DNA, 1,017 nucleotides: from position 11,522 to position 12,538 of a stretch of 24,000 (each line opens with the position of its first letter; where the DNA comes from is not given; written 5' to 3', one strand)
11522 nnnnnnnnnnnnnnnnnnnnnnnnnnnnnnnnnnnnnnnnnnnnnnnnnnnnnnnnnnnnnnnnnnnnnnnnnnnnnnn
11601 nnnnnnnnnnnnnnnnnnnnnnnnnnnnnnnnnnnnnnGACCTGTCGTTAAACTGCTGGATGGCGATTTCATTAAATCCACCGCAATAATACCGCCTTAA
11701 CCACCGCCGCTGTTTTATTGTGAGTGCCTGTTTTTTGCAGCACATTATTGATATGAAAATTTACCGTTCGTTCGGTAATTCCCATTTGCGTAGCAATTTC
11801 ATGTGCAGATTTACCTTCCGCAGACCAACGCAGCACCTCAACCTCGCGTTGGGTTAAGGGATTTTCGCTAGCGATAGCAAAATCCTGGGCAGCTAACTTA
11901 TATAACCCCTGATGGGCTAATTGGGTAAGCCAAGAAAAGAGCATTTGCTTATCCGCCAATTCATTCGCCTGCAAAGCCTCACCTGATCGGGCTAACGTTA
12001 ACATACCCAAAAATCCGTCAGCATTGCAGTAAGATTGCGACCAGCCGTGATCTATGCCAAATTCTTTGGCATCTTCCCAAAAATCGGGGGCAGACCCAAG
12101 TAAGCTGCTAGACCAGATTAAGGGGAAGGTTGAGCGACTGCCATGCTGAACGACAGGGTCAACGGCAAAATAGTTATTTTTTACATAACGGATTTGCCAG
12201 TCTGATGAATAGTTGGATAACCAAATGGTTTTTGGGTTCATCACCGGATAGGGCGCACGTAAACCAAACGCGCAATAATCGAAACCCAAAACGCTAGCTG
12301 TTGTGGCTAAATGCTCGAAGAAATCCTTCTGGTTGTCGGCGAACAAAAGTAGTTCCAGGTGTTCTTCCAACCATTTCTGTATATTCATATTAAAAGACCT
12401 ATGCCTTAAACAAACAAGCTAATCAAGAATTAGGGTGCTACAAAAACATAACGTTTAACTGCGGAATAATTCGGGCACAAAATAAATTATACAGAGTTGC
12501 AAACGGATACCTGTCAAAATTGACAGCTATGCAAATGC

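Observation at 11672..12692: LuxR solo with a lux-box palindrome sits where an integron would have intI and Pc, facing the cassette-like array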

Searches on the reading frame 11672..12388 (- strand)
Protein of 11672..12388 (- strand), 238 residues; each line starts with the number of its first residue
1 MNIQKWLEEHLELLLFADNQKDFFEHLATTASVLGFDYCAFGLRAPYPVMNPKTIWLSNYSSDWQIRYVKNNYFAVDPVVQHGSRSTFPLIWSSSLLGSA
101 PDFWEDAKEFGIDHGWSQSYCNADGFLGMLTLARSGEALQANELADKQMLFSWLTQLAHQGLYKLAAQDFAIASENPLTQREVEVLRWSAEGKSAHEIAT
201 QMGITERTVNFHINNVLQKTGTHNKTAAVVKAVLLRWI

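Call 3: search_protein_families(library=pfam, proteins=[window:11672-12388:-])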
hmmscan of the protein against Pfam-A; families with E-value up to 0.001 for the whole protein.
window:11672-12388:- (238 aa): 6 families
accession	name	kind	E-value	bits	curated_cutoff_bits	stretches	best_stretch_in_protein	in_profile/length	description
PF03472.21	Autoind_bind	-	8.4e-35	119.9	23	1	20-160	2-147/149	Autoinducer binding domain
PF00196.25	GerE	-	2.8e-20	72.1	23.5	1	177-232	2-57/57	Bacterial regulatory proteins, luxR family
PF13384.12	HTH_23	-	0.00015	21.9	24.6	1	181-210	6-35/50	Homeodomain-like domain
PF08281.18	Sigma70_r4_2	-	0.00017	21.6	25.7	1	179-217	12-51/54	Sigma-70, region 4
PF12840.13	HTH_20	-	0.00045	20.6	27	0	186-219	13-44/51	Helix-turn-helix domain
PF04545.22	Sigma70_r4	-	0.00068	19.5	24.1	0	180-219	9-47/50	Sigma-70, region 4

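Call 9: search_solved_structures(query=window:11672-12388:-, show_alignments=2)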
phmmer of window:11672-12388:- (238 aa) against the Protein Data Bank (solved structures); distinct sequences matched with E-value up to 0.001: 42.
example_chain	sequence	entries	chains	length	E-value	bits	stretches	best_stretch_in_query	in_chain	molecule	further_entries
3szt_A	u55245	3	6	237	3e-48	167.6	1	8-234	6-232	Quorum-sensing control repressor | LuxR family transcriptional regulator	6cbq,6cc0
7r3g_B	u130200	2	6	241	5e-46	160.3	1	6-235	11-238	Regulatory protein RhlR | PROSS optimized variant of RhlR with 75 mutations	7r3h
7r3i_A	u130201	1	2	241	1.3e-44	155.7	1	6-235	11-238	PROSS optimized variant of RhlR with 61 mutations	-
7r3j_C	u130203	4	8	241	6.8e-33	117.3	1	23-235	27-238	Regulatory protein RhlR | RhlR protein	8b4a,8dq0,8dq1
7r3e_A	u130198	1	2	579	6.7e-32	114.1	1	23-235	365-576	2-aminobenzoylacetyl-CoA thioesterase,Regulatory protein RhlR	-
4lfu_A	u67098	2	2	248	8.2e-30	107.3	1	19-229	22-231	Regulatory protein SdiA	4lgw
4y13_A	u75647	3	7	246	8.2e-30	107.2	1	19-229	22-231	Transcriptional regulator of ftsQAZ gene cluster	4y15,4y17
6mwz_A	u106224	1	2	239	2.1e-25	92.8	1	26-235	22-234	Transcriptional regulator LasR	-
6mwh_A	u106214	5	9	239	9.7e-25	90.6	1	26-235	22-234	Transcriptional regulator LasR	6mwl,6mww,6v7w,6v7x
6mvn_A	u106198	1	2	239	3.3e-24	88.9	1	26-235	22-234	Transcriptional regulator LasR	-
5l10_A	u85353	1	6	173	5e-24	88.3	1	16-163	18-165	N-acylhomoserine lactone dependent regulatory protein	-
3qp5_A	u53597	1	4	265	2.5e-19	72.9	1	57-233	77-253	CviR transcriptional regulator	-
3qp6_A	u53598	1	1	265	1.8e-18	70.1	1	57-233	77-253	CviR transcriptional regulator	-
2avx_A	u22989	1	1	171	1.5e-14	57.3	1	18-147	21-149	Regulatory protein sdiA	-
3ix3_A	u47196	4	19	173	8.3e-12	48.3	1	26-155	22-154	Transcriptional activator protein lasR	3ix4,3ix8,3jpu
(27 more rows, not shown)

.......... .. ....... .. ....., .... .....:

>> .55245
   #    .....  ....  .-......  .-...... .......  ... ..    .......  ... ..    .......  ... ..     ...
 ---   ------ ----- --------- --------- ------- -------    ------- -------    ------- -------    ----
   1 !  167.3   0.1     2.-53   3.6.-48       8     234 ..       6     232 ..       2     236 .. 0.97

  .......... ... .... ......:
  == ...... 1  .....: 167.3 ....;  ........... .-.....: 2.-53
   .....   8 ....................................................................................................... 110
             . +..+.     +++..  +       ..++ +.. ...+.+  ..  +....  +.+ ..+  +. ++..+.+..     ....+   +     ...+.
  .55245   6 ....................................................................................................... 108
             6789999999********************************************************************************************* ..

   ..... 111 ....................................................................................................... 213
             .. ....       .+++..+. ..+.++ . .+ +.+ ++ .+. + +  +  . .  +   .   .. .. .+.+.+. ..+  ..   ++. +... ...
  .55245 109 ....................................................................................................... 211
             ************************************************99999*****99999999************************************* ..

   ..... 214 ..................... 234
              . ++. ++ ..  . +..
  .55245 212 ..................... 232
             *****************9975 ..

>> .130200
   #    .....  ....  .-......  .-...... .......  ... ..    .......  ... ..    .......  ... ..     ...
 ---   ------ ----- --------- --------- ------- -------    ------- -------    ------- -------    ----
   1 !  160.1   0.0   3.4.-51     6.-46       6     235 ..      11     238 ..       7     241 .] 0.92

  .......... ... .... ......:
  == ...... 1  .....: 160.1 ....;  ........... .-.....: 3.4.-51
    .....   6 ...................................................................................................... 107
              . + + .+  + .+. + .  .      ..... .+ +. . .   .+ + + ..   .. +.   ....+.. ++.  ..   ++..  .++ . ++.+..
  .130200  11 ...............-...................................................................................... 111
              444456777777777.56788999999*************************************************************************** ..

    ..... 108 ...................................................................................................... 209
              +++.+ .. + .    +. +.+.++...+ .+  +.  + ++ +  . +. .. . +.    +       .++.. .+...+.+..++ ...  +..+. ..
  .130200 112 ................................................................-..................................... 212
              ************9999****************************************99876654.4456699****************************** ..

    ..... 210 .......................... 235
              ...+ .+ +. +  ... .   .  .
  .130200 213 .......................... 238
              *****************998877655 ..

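Call 11: find_encoding_contigs(protein=window:11672-12388:-, flank=10000, max_places=10)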
Protein window:11672-12388:- (238 aa): 1 contig read that carries it; 1 place shown.
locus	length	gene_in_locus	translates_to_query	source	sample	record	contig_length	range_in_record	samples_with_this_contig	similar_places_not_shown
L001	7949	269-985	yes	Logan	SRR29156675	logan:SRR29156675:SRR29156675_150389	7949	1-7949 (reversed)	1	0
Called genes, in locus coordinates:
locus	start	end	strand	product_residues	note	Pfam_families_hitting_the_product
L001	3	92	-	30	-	?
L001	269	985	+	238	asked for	PF03472:Autoind_bind, PF00196:GerE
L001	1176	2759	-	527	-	PF18623:TnsE_C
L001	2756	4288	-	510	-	PF06527:TniQ, PF15978:TnsD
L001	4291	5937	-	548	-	PF05621:TniB, PF13401:AAA_22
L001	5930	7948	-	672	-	?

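Call 12: find_homologous_proteins(query=window:11672-12388:-)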
Query window:11672-12388:- (238 aa): 753 proteins with E <= 0.001 among 1315 candidates; the best 120 are listed.
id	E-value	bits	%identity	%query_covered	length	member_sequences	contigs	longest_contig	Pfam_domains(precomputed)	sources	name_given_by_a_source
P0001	1.8e-159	546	100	100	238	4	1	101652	PF00196.26,PF03472.22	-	-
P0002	1.7e-135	468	85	100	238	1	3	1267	PF00196.26,PF03472.22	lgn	-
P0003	5.4e-83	296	58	100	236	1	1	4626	PF00196.26,PF03472.22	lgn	-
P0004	6.8e-78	279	55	100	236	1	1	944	PF00196.26,PF03472.22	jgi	jgi:LuxR family transcriptional regulator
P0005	1.9e-75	271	55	100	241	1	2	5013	PF00196.26,PF03472.22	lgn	-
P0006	6.8e-75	270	52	99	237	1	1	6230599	PF00196.26,PF03472.22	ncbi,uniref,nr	ncbi:LuxR family transcriptional regulator [Massilia forsythiae]|uniref:LuxR family transcriptional 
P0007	9.9e-75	269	52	98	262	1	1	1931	PF00196.26,PF03472.22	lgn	-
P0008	1.0e-74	269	55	99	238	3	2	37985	PF00196.26,PF08281.19,PF03472.22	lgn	-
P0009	1.9e-74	268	51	99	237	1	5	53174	PF00196.26,PF03472.22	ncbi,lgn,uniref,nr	ncbi:autoinducer binding domain-containing protein [Massilia phyllosphaerae]|uniref:autoinducer bind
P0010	1.8e-73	265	50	98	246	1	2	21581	PF00196.26,PF03472.22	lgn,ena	-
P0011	4.8e-73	264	52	99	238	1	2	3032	PF00196.26,PF03472.22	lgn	-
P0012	6.8e-73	263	52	97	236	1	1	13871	PF00196.26,PF03472.22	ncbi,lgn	-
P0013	8.4e-73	263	50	98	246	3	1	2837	PF00196.26,PF03472.22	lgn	-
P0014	1.2e-72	262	50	97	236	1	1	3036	PF00196.26,PF03472.22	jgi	jgi:LuxR family quorum-sensing system transcriptional regulator SolR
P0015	2.7e-72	261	52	98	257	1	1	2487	PF00196.26,PF03472.22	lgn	-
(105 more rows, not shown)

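Call 13: find_encoding_contigs(protein=P0002, flank=10000)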
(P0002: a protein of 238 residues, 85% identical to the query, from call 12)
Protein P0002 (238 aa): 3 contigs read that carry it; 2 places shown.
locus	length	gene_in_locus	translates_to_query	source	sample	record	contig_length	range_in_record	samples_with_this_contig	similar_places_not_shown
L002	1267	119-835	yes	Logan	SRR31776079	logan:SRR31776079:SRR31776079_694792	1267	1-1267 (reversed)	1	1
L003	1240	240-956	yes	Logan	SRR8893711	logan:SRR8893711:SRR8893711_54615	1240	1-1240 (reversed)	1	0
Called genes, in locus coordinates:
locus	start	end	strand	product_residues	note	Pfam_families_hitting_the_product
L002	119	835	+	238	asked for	PF03472:Autoind_bind, PF00196:GerE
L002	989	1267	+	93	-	?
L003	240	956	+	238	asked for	PF03472:Autoind_bind, PF00196:GerE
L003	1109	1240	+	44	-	?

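Call 14: find_encoding_contigs(protein=P0003, flank=10000)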
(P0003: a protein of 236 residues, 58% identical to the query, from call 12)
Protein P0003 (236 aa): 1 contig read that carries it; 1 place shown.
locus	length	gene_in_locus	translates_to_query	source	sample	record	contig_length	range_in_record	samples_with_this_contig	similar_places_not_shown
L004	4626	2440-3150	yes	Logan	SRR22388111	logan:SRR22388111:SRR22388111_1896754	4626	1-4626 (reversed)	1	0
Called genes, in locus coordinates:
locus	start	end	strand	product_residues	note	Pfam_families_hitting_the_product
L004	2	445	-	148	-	?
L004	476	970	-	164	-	-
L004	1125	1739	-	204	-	PF00765:Autoind_synth, PF13444:Acetyltransf_5 (weak)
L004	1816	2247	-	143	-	PF16245:DUF4902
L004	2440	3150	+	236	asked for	PF03472:Autoind_bind, PF00196:GerE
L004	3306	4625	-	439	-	?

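Call 15: find_encoding_contigs(protein=P0008, flank=10000)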
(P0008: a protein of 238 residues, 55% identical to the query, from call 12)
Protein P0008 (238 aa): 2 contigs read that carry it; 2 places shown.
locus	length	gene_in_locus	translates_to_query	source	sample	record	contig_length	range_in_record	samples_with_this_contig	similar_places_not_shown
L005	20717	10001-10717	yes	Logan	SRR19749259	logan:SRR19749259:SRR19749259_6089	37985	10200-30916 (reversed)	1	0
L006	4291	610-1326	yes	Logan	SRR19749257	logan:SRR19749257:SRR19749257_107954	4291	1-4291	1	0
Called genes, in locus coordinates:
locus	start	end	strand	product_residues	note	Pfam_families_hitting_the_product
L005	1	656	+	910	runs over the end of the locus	PF02702:KdpD, PF00582:Usp, PF13493:DUF4118, PF13492:GAF_3, PF00512:HisKA, PF02518:HATPase_c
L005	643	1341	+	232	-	PF00072:Response_reg, PF00486:Trans_reg_C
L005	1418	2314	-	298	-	PF13145:Rotamase_2, PF13616:Rotamase_3, PF00639:Rotamase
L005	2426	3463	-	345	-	-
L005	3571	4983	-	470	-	-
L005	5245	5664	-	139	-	-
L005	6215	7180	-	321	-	PF12833:HTH_18, PF00165:HTH_AraC (weak)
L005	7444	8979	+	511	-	PF07969:Amidohydro_3 (faint), PF01979:Amidohydro_1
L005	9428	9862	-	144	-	PF16245:DUF4902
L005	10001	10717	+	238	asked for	PF03472:Autoind_bind, PF00196:GerE, PF08281:Sigma70_r4_2 (weak)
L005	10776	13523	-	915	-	PF01326:PPDK_N, PF00391:PEP-utilizers, PF02896:PEP-utilizers_C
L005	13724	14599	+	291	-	PF02826:2-Hacid_dh_C (weak), PF03446:NAD_binding_2, PF03807:F420_oxidored, PF14833:NAD_binding_11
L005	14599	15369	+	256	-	PF01261:AP_endonuc_2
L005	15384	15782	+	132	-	PF01479:S4, PF28601:HSP15_C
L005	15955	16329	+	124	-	-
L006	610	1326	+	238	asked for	PF03472:Autoind_bind, PF00196:GerE, PF08281:Sigma70_r4_2 (weak)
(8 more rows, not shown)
